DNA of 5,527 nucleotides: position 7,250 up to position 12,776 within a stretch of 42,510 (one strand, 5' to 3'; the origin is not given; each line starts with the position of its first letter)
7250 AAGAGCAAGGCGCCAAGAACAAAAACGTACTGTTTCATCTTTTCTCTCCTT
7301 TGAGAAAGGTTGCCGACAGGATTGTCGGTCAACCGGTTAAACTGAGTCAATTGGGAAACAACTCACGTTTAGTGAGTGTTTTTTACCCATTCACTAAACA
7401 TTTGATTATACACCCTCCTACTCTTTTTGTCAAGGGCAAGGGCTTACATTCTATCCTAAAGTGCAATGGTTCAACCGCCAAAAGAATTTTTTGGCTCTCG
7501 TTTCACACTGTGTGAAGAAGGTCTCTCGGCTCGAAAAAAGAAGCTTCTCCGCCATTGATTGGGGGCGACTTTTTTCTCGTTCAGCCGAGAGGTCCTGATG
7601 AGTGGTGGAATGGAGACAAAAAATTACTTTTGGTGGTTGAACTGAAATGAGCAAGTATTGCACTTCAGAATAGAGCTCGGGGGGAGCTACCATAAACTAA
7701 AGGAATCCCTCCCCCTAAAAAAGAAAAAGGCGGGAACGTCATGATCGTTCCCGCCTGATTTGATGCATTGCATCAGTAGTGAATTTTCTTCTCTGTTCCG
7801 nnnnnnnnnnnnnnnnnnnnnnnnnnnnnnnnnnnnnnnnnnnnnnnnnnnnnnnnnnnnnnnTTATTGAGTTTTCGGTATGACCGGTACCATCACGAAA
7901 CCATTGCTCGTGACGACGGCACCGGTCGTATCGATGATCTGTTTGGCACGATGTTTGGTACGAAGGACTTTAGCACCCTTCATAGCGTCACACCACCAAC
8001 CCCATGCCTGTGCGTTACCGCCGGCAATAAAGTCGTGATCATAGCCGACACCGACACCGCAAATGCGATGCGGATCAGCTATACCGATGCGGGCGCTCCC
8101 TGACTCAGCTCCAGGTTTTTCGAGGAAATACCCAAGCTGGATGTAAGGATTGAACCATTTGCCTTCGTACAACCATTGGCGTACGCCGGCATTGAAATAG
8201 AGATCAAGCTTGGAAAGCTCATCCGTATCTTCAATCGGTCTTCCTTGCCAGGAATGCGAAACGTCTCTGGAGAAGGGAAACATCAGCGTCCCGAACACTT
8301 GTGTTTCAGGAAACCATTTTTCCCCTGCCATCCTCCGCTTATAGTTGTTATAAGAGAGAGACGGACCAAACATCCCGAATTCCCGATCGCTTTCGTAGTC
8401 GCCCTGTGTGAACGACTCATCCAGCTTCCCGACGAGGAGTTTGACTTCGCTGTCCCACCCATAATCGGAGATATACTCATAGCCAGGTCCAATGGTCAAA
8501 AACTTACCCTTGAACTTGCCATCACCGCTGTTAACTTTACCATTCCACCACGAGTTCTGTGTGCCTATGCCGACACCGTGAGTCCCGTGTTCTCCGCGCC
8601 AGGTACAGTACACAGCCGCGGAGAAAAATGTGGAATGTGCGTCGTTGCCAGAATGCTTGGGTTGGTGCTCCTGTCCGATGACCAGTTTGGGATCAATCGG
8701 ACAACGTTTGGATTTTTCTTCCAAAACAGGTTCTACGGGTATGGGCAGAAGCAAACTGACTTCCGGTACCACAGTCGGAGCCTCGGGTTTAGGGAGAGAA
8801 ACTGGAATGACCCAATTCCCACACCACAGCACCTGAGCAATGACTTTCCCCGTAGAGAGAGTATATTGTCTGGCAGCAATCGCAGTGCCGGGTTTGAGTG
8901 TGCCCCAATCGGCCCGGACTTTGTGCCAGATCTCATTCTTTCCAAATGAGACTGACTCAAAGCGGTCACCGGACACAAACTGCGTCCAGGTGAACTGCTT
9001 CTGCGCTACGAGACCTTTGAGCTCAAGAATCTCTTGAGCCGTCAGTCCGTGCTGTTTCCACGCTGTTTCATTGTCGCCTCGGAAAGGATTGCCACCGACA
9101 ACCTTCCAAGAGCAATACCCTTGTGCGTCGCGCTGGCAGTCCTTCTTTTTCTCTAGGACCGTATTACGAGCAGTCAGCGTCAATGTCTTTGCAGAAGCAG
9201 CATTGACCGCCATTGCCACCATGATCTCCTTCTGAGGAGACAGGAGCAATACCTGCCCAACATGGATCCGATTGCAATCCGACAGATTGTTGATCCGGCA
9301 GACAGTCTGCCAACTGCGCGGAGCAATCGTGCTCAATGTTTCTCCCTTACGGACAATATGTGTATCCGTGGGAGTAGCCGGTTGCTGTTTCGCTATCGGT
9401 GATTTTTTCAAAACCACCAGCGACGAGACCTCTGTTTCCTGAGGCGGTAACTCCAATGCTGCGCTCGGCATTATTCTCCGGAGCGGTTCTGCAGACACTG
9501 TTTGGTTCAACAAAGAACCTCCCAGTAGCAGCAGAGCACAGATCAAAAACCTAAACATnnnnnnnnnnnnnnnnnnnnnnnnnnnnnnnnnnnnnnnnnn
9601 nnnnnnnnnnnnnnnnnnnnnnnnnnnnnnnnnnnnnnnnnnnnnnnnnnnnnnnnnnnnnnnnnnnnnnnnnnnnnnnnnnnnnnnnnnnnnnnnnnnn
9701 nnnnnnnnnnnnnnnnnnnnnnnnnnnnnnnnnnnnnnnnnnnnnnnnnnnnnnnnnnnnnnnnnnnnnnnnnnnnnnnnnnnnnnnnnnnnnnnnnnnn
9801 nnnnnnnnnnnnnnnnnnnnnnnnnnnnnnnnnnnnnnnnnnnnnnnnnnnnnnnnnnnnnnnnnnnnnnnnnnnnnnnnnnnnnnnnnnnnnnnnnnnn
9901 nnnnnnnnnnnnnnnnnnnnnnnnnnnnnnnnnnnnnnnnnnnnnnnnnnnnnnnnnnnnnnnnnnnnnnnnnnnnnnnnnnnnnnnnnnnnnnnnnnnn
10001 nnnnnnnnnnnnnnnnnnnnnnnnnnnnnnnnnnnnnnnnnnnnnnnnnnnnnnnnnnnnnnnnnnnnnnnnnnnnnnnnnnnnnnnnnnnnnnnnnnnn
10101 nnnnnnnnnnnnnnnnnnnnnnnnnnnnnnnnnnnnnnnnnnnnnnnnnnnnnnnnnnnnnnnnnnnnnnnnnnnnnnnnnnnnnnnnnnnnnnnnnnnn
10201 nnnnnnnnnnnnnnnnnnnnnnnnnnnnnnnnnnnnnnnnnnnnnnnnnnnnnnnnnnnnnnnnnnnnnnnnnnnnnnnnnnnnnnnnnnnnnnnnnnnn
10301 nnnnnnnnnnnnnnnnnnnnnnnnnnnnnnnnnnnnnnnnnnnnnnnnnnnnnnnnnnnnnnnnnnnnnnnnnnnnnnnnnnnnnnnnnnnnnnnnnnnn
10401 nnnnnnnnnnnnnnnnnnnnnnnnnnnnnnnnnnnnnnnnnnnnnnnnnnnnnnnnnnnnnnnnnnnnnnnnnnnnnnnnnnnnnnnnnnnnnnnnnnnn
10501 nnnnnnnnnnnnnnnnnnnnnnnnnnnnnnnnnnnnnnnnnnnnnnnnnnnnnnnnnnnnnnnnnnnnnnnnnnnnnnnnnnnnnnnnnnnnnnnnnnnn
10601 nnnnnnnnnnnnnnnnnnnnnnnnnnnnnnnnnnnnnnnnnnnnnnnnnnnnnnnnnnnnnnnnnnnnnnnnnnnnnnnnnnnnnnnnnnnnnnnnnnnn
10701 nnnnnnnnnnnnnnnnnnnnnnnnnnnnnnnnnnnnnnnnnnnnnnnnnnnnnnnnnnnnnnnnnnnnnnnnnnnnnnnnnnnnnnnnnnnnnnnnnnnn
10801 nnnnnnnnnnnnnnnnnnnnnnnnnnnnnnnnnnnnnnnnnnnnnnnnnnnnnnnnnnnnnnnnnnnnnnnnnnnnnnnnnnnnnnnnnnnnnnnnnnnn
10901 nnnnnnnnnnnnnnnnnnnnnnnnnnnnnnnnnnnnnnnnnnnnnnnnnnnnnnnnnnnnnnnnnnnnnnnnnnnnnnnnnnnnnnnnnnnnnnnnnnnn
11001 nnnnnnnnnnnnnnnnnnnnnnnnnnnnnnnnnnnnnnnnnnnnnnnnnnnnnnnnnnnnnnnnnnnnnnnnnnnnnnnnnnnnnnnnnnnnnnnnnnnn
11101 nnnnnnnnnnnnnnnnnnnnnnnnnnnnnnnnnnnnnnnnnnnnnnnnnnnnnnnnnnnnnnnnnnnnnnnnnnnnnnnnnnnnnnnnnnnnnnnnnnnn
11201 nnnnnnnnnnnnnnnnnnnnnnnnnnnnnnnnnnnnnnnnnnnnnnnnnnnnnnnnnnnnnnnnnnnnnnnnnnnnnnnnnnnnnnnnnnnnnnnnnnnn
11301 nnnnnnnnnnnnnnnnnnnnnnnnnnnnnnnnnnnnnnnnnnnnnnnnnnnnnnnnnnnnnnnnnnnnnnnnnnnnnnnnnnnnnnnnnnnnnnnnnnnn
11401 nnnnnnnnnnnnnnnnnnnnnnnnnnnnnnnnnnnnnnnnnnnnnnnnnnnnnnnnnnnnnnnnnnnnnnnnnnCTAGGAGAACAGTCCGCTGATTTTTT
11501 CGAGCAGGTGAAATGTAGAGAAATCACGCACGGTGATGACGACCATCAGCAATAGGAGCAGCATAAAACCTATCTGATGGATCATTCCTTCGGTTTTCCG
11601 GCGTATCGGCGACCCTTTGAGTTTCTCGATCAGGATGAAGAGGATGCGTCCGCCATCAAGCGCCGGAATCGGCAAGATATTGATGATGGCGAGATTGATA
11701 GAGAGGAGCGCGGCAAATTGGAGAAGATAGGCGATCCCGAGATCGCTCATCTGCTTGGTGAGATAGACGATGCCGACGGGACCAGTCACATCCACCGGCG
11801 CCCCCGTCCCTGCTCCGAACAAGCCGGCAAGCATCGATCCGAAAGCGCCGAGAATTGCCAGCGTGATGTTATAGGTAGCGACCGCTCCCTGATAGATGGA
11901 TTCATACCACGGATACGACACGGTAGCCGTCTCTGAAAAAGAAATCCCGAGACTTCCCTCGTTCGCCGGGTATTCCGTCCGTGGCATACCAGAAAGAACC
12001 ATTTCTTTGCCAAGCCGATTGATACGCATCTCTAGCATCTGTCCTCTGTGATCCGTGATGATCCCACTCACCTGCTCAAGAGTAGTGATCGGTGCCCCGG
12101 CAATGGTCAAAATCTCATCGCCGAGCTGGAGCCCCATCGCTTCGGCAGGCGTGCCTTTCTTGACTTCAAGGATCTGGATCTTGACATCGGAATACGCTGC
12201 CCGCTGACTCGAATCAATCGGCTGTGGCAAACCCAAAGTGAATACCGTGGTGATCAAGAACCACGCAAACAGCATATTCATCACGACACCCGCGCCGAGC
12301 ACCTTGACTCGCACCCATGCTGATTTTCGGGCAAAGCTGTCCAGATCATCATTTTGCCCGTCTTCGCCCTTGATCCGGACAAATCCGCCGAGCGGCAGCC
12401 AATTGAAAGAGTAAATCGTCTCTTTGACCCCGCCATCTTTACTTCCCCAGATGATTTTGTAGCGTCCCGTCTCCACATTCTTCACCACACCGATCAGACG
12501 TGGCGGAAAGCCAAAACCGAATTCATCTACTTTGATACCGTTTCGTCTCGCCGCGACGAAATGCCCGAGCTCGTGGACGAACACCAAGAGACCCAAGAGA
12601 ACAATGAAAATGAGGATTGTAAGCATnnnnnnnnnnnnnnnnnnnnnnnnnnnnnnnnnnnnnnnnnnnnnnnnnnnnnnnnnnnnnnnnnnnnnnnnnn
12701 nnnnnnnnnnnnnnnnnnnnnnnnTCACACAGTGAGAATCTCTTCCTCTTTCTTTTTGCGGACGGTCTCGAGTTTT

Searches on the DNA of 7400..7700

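Call 73: search_rna_families(source=window, start=7400, end=7700, threshold=evalue, max_evalue=1)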
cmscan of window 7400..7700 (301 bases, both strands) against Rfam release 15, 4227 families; matches with E-value up to 1: 1.
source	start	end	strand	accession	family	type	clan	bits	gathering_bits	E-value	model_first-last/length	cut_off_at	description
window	7415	7446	-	RF02914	DUF805b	Cis-reg;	CL00115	13.4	35.6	0.36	1-35/35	no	DUF805b RNA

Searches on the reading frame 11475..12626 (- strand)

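Call 55: search_protein_families(library=pfam, proteins=[window:11475-12626:-], max_evalue=0.001)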
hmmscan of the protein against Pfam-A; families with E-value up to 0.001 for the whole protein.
window:11475-12626:- (383 aa): 4 families
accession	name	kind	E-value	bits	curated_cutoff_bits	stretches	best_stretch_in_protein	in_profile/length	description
PF02163.28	Peptidase_M50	-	2.9e-50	171.1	27.2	1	7-360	2-221/221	Peptidase family M50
PF17820.7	PDZ_6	-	1.4e-08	34.8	27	1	152-203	2-53/54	PDZ domain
PF13180.12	PDZ_2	-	2.6e-06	28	27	1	146-207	12-72/80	PDZ domain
PF00595.29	PDZ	-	3.5e-05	24.5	23.2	1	142-185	23-62/81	PDZ domain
